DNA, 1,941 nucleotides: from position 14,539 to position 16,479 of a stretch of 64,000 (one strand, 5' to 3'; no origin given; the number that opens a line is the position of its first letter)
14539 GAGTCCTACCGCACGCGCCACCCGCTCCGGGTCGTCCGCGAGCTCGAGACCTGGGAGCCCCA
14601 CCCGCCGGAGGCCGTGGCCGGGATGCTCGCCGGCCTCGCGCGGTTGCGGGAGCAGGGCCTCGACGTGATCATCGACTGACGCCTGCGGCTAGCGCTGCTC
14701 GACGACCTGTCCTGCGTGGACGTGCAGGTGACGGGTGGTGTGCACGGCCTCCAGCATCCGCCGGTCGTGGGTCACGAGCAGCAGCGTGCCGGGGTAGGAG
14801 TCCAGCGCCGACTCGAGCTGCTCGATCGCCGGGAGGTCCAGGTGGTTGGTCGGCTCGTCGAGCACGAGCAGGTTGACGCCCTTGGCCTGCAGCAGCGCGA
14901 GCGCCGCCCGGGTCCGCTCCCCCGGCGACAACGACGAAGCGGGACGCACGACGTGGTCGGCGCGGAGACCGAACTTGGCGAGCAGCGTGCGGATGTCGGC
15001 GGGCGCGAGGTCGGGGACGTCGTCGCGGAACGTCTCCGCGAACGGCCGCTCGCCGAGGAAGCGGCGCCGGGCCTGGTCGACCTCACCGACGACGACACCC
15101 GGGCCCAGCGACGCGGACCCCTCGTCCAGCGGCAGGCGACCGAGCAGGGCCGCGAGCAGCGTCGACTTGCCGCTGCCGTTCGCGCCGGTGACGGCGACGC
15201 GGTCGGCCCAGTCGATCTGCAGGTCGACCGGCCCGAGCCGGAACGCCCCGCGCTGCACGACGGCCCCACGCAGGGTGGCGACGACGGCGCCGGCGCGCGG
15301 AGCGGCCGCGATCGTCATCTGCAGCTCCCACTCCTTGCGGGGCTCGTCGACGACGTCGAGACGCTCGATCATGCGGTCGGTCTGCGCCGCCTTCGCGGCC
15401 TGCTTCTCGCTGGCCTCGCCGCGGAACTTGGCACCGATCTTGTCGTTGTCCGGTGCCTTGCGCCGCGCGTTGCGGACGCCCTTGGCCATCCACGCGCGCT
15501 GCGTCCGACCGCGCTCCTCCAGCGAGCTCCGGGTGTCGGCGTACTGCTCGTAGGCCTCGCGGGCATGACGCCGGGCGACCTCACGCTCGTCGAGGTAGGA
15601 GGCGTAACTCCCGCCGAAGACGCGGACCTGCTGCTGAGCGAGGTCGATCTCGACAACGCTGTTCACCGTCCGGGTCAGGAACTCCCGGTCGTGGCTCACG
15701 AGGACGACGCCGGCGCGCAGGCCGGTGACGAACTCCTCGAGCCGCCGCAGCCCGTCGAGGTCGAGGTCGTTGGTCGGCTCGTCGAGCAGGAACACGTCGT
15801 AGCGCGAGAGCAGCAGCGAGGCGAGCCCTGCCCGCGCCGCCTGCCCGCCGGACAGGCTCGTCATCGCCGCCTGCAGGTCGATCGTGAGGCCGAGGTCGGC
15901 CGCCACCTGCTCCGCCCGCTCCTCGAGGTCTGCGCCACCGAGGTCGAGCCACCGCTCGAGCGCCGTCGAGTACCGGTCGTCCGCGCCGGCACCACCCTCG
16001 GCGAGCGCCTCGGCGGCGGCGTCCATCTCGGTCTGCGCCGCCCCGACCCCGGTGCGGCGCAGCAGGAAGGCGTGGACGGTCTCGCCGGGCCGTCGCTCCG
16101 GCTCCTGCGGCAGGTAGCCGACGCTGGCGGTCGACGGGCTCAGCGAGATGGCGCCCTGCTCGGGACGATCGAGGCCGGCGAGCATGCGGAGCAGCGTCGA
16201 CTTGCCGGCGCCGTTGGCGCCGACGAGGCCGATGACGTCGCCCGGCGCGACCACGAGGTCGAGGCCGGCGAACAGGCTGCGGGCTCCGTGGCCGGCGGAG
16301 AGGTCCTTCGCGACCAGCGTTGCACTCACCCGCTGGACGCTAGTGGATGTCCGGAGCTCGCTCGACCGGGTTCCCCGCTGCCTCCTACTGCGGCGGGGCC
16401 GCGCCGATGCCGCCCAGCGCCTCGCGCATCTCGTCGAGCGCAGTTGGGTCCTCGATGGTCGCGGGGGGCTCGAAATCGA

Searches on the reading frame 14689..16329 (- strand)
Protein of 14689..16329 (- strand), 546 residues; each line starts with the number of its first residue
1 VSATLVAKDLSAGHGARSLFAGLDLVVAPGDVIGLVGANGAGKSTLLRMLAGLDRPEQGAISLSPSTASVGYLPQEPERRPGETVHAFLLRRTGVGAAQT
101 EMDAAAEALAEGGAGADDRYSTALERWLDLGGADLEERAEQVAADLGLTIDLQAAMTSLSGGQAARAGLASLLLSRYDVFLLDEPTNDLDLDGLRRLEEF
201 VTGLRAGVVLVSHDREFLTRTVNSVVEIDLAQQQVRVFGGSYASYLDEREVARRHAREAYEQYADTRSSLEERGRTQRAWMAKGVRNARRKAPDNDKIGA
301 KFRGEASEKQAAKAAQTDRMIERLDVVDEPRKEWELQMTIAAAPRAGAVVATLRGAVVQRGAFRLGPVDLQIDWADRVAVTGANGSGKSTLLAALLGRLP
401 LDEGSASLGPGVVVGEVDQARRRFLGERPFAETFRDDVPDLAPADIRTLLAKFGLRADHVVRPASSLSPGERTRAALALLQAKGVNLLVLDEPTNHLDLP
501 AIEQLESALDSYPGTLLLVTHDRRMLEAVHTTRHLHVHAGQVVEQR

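Call 3: search_protein_families(library=pfam, proteins=[window:14689-16329:-])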
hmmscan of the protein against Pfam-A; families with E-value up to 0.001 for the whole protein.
window:14689-16329:- (546 aa): 21 families
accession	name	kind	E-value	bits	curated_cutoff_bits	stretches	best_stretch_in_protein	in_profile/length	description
PF00005.33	ABC_tran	-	2.1e-43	148.6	25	2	22-187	3-137/137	ABC transporter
PF13304.12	AAA_21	-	3.6e-17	63.8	27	0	33-53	2-22/304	AAA domain, putative AbiEii toxin, Type IV TA system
PF02463.25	SMC_N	-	2.3e-13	50.6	40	0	444-534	121-210/220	RecF/RecN/SMC N terminal domain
PF13401.12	AAA_22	-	2.4e-10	41.2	27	1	378-519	8-121/130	AAA domain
PF13555.12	AAA_29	-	9.4e-10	38.5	27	1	368-395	15-42/61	P-loop containing region of AAA domain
PF13191.12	AAA_16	-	6.8e-08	33.6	32.6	1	378-482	27-123/167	AAA ATPase domain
PF13671.12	AAA_33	-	1.5e-07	32.2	27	1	380-490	4-102/143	AAA domain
PF13476.12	AAA_23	-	9.8e-07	30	27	0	379-395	23-39/201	AAA domain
PF13521.12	AAA_28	-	1.2e-05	26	27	0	377-396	1-20/164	AAA domain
PF01926.29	MMR_HSR1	-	1.6e-05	25.4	21.9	0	33-53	2-22/113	50S ribosome-binding GTPase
PF03193.22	RsgA_GTPase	-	4e-05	24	30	0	31-62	107-138/174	RsgA GTPase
PF05729.18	NACHT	-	5.6e-05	23.5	26.7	0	377-396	2-21/167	NACHT domain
PF00350.29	Dynamin_N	-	5.9e-05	23.6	27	0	378-398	1-21/168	Dynamin family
PF03308.22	MeaB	-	0.0002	20.9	23.1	0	375-398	33-56/273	Methylmalonyl Co-A mutase-associated GTPase MeaB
PF20703.3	nSTAND1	-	0.00021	21.5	27.1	0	32-110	35-95/379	Novel STAND NTPase 1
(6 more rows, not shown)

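Call 4: search_protein_families(library=ncbifam, proteins=[window:14689-16329:-])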
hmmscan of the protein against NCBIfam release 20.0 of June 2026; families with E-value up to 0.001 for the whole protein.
window:14689-16329:- (546 aa): 196 families (the best 25 are shown)
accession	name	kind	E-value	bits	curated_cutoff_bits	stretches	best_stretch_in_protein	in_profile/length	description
NF000355.4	ribo_prot_ABC_F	equivalog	7.5e-108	361.5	380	1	8-534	6-496/499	ribosomal protection-like ABC-F family protein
NF000171.1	ABCF_producer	exception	9.8e-80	268.5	800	1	4-544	3-541/541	TlrC/CarA/OleB/SrmB family ABC-F type ribosomal protection protein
NF008775.0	PRK11819.1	equivalog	9.8e-76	255.5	599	1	16-531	19-510/556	energy-dependent translational throttle protein EttA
TIGR03719.1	ABC_ABC_ChvD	subfamily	8.4e-74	249.1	806.75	1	15-531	16-508/552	energy-dependent translational throttle protein EttA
NF050005.1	ABC_ATPase_Uup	equivalog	1.4e-71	241.6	900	1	13-542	12-516/636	ATP-binding cassette ATPase Uup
NF000168.2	ABCF_Msr_all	exception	3.4e-71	240.3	680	2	136-530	75-472/487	Msr family ABC-F type ribosomal protection protein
NF008358.0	PRK11147.1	equivalog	4.2e-66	223.5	936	1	14-542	13-516/635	ABC transporter ATP-binding protein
NF000170.2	ABCF_Vga_all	exception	6.3e-64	216.3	725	2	149-538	69-454/521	Vga family ABC-F type ribosomal protection protein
NF011646.0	PRK15064.1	equivalog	1.1e-63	215.4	762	1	6-543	3-514/530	ABC-F family ATPase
NF000169.2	ABCF_Sal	exception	4.7e-62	210.4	725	2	123-541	94-505/542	Sal family ABC-F type ribosomal protection protein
NF007921.0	PRK10636.1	equivalog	6.5e-59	199.8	917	2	136-542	126-505/638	ABC transporter ATP-binding protein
NF043038.1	ABCF_CplR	exception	7.5e-57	193.2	780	2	159-529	96-462/544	ABC-F type ribosomal protection protein CplR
NF045691.1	ABCF_VgaF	exception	4.2e-56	190.5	975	3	230-535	147-451/459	ABC-F type ribosomal protection protein Vga(F)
NF000166.1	ABCF_CarA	exception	2.1e-55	188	1050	1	6-544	7-552/556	ABC-F type ribosomal protection protein Car(A)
NF000514.1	ABCF_OptrA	exception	1.7e-54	185.2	1450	2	364-529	360-525/655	ABC-F type ribosomal protection protein OptrA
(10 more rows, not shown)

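Call 7: search_solved_structures(query=window:14689-16329:-, max_evalue=1e-30)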
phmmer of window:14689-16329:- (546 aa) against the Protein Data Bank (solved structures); distinct sequences matched with E-value up to 1e-30: 18.
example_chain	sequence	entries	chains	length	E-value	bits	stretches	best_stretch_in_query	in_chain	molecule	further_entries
4fin_A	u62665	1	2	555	1.7e-59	205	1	17-290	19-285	EttA (YjjK) ABCF family protein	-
3j5s_D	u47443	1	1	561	1.8e-59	204.9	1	17-290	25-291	Energy-dependent translational throttle A (EttA)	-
9nl5_E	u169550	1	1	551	7.7e-59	202.8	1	17-290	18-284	EttA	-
9nlb_E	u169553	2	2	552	7.8e-59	202.8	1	17-290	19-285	Energy-dependent translational throttle protein EttA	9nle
7msc_x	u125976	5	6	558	1.3e-58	202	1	8-529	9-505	Energy-dependent translational throttle protein EttA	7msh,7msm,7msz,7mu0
9njf_Y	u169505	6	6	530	4.6e-53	183.8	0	5-255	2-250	Probable ATP-binding protein YbiT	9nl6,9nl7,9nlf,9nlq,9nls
9nlj_U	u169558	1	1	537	5.2e-52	180.3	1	22-531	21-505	Uup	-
8buu_9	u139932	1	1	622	7.9e-51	176.4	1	140-527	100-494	ExpZ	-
9nlh_H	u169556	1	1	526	8.6e-51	176.3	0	8-271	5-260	YheS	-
9vvi_W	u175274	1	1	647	1.3e-50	175.7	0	5-271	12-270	Probable ATP-binding protein YheS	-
6ha8_V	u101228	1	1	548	5e-48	167.2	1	158-531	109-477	Nucleotide-binding protein ExpZ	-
5zxd_A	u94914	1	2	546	2e-46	161.9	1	12-528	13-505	ATP-binding cassette sub-family F member 1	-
7nhl_0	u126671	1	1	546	8e-45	156.6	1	153-531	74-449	Lincosamide-streptogramin A resistance protein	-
7p7q_0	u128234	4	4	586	1.1e-43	152.9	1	15-542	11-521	ARE-ABC-F family resistance factor PoxtA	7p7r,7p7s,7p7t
5zlu_EE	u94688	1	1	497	8.7e-42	146.6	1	130-529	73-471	Macrolide efflux protein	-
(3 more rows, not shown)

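Call 9: find_homologous_proteins(query=window:14689-16329:-, max_evalue=1e-20)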
Query window:14689-16329:- (546 aa): 8000 proteins with E <= 1e-20 among 8000 candidates; the best 120 are listed.
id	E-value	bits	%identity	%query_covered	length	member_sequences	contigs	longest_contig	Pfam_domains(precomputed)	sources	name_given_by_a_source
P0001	0.0e+0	1167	100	100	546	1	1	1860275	PF01926.30,PF00005.34,PF13476.13,PF13521.13,PF13555.13,PF13671.13,PF13401.13,PF02463.26,PF13304.13,PF13191.13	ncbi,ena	-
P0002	0.0e+0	1064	91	100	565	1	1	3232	PF00005.34,PF13476.13,PF13555.13,PF13671.13,PF13401.13,PF02463.26,PF13304.13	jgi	jgi:ATPase subunit of ABC transporter with duplicated ATPase domains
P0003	0.0e+0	1039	92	96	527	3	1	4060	PF00005.34,PF13476.13,PF13555.13,PF13671.13,PF13401.13,PF02463.26,PF13304.13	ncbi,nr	ncbi:MAG: hypothetical protein QOG60_1232, partial [Frankiaceae bacterium]|nr:hypothetical protein [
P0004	1.6e-293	992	85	100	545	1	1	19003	PF00005.34,PF13476.13,PF13521.13,PF13555.13,PF13671.13,PF13401.13,PF02463.26,PF13304.13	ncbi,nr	ncbi:MAG TPA: ABC-F family ATP-binding cassette domain-containing protein [Frankiaceae bacterium]|nr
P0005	5.7e-292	987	86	100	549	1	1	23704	PF00005.34,PF13476.13,PF13521.13,PF13555.13,PF13671.13,PF13401.13,PF02463.26,PF13304.13,PF13191.13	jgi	jgi:ATPase subunit of ABC transporter with duplicated ATPase domains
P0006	6.7e-288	973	85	99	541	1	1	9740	PF01926.30,PF00005.34,PF13476.13,PF13521.13,PF13555.13,PF13671.13,PF13401.13,PF02463.26,PF13304.13,PF13191.13,PF12848.14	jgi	jgi:ATPase subunit of ABC transporter with duplicated ATPase domains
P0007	1.5e-282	956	82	100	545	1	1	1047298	PF01926.30,PF00005.34,PF13476.13,PF13521.13,PF13555.13,PF13401.13,PF02463.26,PF13304.13,PF13191.13,PF12848.14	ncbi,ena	-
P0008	2.6e-279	945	82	100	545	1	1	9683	PF01926.30,PF00350.30,PF13555.13,PF13671.13,PF13401.13,PF03193.23,PF13238.13,PF13304.13,PF13191.13,PF13514.13,PF00005.34,PF13476.13,PF05729.19,PF13521.13,PF02463.26,PF25199.2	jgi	jgi:ATPase subunit of ABC transporter with duplicated ATPase domains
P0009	3.2e-279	945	82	100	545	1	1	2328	PF00005.34,PF13476.13,PF13555.13,PF13401.13,PF02463.26,PF13304.13,PF13191.13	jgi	jgi:ATPase subunit of ABC transporter with duplicated ATPase domains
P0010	8.2e-279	943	81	100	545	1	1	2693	PF01926.30,PF00005.34,PF13476.13,PF05729.19,PF13555.13,PF13671.13,PF13401.13,PF03193.23,PF13238.13,PF02463.26,PF13304.13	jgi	jgi:ATPase subunit of ABC transporter with duplicated ATPase domains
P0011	1.5e-278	943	81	100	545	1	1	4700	PF01926.30,PF00350.30,PF13555.13,PF13671.13,PF13401.13,PF03193.23,PF13238.13,PF13304.13,PF13191.13,PF13514.13,PF00005.34,PF13476.13,PF05729.19,PF13521.13,PF02463.26,PF25199.2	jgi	jgi:ATPase subunit of ABC transporter with duplicated ATPase domains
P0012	4.9e-277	938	80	100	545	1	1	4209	PF01926.30,PF00005.34,PF13521.13,PF13555.13,PF13671.13,PF13401.13,PF02463.26,PF13304.13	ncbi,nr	ncbi:MAG: heme transporter ATP-binding protein [Dactylosporangium sp.]|nr:heme transporter ATP-bindi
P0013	2.3e-276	935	81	100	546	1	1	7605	PF01926.30,PF13604.13,PF00005.34,PF13476.13,PF13521.13,PF13555.13,PF13401.13,PF02463.26,PF13304.13,PF13191.13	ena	-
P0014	2.6e-274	929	80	100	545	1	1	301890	PF00005.34,PF13476.13,PF13555.13,PF13671.13,PF13401.13,PF02463.26,PF13304.13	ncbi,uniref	ncbi:ABC-F family ATP-binding cassette domain-containing protein [Streptomyces triculaminicus]|unire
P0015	1.1e-273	927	80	100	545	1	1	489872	PF01926.30,PF00005.34,PF13476.13,PF13555.13,PF13671.13,PF13401.13,PF02463.26,PF13304.13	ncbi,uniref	ncbi:ABC-F family ATP-binding cassette domain-containing protein [Streptomyces sp. NPDC037389]|unire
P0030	1.7e-272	923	80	100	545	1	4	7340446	PF00005.34,PF13476.13,PF13555.13,PF13671.13,PF13401.13,PF02463.26,PF13304.13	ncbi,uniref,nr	ncbi:ABC-F family ATP-binding cassette domain-containing protein [Streptomyces triculaminicus]|unire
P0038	4.5e-272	921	80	100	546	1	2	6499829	PF01926.30,PF00005.34,PF00350.30,PF13476.13,PF13555.13,PF13401.13,PF03193.23,PF02463.26,PF13304.13,PF12848.14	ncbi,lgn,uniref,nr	ncbi:ABC-F family ATP-binding cassette domain-containing protein [Micromonospora yangpuensis]|uniref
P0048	1.6e-271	919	79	100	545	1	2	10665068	PF01926.30,PF00005.34,PF13476.13,PF13555.13,PF13671.13,PF13401.13,PF02463.26,PF13304.13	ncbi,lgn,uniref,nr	ncbi:MAG TPA: ABC-F family ATP-binding cassette domain-containing protein [Amycolatopsis sp.]|uniref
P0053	2.2e-271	919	80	100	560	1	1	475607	PF01926.30,PF13604.13,PF13555.13,PF13401.13,PF13304.13,PF13191.13,PF00005.34,PF13476.13,PF05729.19,PF13521.13,PF02463.26,PF12848.14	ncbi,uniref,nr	ncbi:ABC-F family ATP-binding cassette domain-containing protein [Sphaerisporangium fuscum]|uniref:A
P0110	6.2e-270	914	79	100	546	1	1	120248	PF01926.30,PF00005.34,PF13555.13,PF13401.13,PF13238.13,PF02463.26,PF13304.13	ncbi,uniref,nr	ncbi:ABC-F family ATP-binding cassette domain-containing protein [Actinomadura parmotrematis]|uniref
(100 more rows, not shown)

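Call 11: find_encoding_contigs(protein=P0001, flank=10000, max_places=3)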
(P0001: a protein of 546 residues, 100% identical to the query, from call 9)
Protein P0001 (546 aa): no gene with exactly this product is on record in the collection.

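Call 35: list_cluster_members(proteins=[window:14689-16329:-, window:14215-14679:+])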
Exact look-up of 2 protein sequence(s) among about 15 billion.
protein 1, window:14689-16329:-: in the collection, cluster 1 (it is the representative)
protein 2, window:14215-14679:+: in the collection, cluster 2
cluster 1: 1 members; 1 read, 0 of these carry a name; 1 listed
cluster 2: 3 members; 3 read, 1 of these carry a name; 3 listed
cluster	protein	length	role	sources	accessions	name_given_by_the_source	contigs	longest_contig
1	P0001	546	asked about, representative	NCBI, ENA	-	-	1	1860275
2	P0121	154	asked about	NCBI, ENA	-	-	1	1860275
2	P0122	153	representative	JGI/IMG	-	hypothetical protein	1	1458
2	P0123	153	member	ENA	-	-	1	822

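Call 39: find_encoding_contigs(protein=P0007, flank=5000, max_places=2)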
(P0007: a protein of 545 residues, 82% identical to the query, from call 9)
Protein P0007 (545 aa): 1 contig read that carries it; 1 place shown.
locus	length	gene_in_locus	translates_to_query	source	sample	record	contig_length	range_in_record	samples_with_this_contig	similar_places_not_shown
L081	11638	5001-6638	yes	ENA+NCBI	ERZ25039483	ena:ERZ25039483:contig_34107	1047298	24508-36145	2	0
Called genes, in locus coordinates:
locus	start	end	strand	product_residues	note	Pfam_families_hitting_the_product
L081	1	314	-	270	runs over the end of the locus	-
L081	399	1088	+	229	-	PF00702:Hydrolase, PF13419:HAD_2, PF13242:Hydrolase_like (weak)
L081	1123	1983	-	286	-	-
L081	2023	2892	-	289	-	PF00248:Aldo_ket_red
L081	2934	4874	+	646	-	PF16177:ACAS_N, PF00501:AMP-binding, PF13193:AMP-binding_C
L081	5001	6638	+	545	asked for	PF13191:AAA_16 (faint), PF13555:AAA_29 (faint), PF00005:ABC_tran, PF01926:MMR_HSR1 (faint), PF02463:SMC_N (faint), PF13304:AAA_21 (faint), PF13401:AAA_22 (faint), PF00005:ABC_tran, +3 more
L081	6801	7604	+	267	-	-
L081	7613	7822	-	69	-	-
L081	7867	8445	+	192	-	PF11716:MDMPI_N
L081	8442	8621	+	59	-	-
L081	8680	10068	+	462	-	PF13439:Glyco_transf_4, PF00534:Glycos_transf_1, PF20706:GT4-conflict, PF13692:Glyco_trans_1_4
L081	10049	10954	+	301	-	PF01263:Aldose_epim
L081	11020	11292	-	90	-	PF05016:ParE_toxin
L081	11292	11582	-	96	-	PF02604:PhdYeFM_antitox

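Call 40: find_encoding_contigs(protein=P0004, flank=5000, max_places=2)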
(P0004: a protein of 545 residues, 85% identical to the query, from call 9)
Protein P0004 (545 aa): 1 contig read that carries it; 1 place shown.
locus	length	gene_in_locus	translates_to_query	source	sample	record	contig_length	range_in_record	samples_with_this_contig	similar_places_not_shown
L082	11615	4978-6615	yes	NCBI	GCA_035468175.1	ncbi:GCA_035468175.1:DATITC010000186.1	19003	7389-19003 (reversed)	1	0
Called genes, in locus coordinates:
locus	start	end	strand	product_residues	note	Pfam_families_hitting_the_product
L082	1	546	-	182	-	PF05977:MFS_3, PF07690:MFS_1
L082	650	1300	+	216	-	PF00702:Hydrolase, PF13419:HAD_2, PF13242:Hydrolase_like (weak)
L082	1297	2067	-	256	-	-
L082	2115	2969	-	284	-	PF00248:Aldo_ket_red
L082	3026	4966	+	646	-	PF16177:ACAS_N, PF00501:AMP-binding, PF13193:AMP-binding_C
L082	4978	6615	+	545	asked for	PF13555:AAA_29 (faint), PF00005:ABC_tran, PF02463:SMC_N (faint), PF13304:AAA_21 (faint), PF13401:AAA_22 (faint), PF13476:AAA_23 (faint), PF13521:AAA_28 (faint), PF00005:ABC_tran, +1 more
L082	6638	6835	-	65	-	-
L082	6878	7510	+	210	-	PF11716:MDMPI_N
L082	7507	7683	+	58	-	-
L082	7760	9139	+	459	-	PF13439:Glyco_transf_4, PF20706:GT4-conflict, PF00534:Glycos_transf_1, PF13692:Glyco_trans_1_4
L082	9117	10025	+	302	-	PF01263:Aldose_epim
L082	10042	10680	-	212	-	-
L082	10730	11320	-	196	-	-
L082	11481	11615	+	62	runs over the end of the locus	-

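Call 41: find_encoding_contigs(protein=P0005, flank=5000, max_places=2)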
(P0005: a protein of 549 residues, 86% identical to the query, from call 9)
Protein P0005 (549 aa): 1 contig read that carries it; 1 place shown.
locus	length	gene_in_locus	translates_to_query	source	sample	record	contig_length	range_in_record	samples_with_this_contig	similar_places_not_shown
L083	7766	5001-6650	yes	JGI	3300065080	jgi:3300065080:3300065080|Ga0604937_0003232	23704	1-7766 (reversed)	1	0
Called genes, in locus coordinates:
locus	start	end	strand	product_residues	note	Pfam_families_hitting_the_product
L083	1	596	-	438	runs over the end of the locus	PF05977:MFS_3, PF07690:MFS_1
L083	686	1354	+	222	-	PF00702:Hydrolase, PF13419:HAD_2, PF13242:Hydrolase_like (weak)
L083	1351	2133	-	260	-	-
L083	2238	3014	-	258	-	PF00248:Aldo_ket_red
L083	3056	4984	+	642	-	PF16177:ACAS_N, PF00501:AMP-binding, PF13193:AMP-binding_C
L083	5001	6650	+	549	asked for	PF13476:AAA_23 (faint), PF13555:AAA_29 (faint), PF00005:ABC_tran, PF02463:SMC_N (faint), PF13191:AAA_16 (faint), PF13304:AAA_21 (faint), PF13401:AAA_22 (faint), PF00005:ABC_tran, +2 more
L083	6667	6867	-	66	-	-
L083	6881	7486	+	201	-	PF11716:MDMPI_N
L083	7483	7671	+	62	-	-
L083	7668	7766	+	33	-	?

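Call 42: find_encoding_contigs(protein=P0030, flank=5000, max_places=2)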
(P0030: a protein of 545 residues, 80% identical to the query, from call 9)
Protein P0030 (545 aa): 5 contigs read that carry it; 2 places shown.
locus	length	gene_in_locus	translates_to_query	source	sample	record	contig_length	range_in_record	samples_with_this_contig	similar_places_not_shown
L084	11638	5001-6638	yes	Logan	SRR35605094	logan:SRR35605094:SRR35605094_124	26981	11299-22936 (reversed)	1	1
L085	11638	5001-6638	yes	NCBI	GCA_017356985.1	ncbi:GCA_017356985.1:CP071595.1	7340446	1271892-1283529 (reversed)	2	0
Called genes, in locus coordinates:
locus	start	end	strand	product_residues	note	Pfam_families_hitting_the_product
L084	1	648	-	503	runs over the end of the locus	PF17900:Peptidase_M1_N, PF01433:Peptidase_M1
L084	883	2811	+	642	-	PF02129:Peptidase_S15, PF08530:PepX_C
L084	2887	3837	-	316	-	PF00890:FAD_binding_2 (weak), PF01266:DAO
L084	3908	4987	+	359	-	-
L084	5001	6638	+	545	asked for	PF13555:AAA_29 (faint), PF00005:ABC_tran, PF02463:SMC_N (faint), PF13304:AAA_21 (faint), PF13401:AAA_22 (faint), PF13476:AAA_23 (faint), PF13671:AAA_33 (faint), PF00005:ABC_tran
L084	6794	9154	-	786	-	PF09371:Tex_N, PF22706:Tex_central_region, PF16921:Tex_YqgF, PF14635:HHH_7 (weak), PF12836:HHH_3, PF17674:HHH_9, PF00575:S1, PF23459:S1_RRP5 (weak), +1 more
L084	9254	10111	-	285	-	PF21863:HTH_67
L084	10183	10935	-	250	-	PF00378:ECH_1, PF16113:ECH_2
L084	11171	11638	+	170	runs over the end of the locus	PF13581:HATPase_c_2, PF02518:HATPase_c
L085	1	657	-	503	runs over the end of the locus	PF17900:Peptidase_M1_N, PF01433:Peptidase_M1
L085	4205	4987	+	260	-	-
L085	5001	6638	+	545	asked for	PF13555:AAA_29 (faint), PF00005:ABC_tran, PF02463:SMC_N (faint), PF13304:AAA_21 (faint), PF13401:AAA_22 (faint), PF13476:AAA_23 (faint), PF13671:AAA_33 (faint), PF00005:ABC_tran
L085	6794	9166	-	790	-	PF09371:Tex_N, PF22706:Tex_central_region, PF16921:Tex_YqgF, PF14635:HHH_7 (weak), PF12836:HHH_3, PF17674:HHH_9, PF00575:S1, PF23459:S1_RRP5 (weak), +1 more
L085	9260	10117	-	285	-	PF21863:HTH_67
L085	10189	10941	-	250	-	PF00378:ECH_1, PF16113:ECH_2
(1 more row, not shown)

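Call 43: find_encoding_contigs(protein=P0038, flank=5000, max_places=2)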
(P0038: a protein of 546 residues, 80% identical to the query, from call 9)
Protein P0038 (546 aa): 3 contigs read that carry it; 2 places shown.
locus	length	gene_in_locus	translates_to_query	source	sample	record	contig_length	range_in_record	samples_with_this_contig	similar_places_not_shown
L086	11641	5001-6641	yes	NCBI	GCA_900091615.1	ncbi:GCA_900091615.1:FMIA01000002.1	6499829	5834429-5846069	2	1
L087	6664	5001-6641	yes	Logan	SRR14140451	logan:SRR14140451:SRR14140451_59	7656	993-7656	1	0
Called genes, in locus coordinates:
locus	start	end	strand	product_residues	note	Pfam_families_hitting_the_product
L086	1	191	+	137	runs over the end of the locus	PF00392:GntR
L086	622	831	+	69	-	-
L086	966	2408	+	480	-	PF18476:PIN_8, PF04471:Mrr_cat, PF22722:NA-iREase1 (weak)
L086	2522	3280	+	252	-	PF00589:Phage_integrase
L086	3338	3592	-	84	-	PF01713:Smr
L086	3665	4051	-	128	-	PF07719:TPR_2 (faint), PF13428:TPR_14 (faint), PF24575:TPR_Slam (weak), PF12895:ANAPC3 (weak), PF13432:TPR_16 (weak), PF14559:TPR_19, PF13431:TPR_17 (faint)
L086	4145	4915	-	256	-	PF00480:ROK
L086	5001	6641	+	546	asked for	PF03193:RsgA_GTPase (faint), PF00005:ABC_tran, PF00350:Dynamin_N (faint), PF01926:MMR_HSR1 (faint), PF02463:SMC_N (faint), PF13304:AAA_21 (faint), PF13401:AAA_22 (faint), PF00005:ABC_tran, +3 more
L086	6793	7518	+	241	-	PF04972:BON (faint), PF08241:Methyltransf_11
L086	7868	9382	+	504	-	PF22848:ASD1_dom, PF06964:Alpha-L-AF_C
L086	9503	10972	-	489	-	PF00324:AA_permease, PF13520:AA_permease_2, PF13906:AA_permease_C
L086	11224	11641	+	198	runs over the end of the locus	PF09056:Phospholip_A2_3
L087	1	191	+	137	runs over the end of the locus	PF00392:GntR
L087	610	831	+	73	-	-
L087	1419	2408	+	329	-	PF18476:PIN_8, PF04471:Mrr_cat, PF22722:NA-iREase1 (weak)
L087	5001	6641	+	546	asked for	PF03193:RsgA_GTPase (faint), PF00005:ABC_tran, PF00350:Dynamin_N (faint), PF01926:MMR_HSR1 (faint), PF02463:SMC_N (faint), PF13304:AAA_21 (faint), PF13401:AAA_22 (faint), PF00005:ABC_tran, +3 more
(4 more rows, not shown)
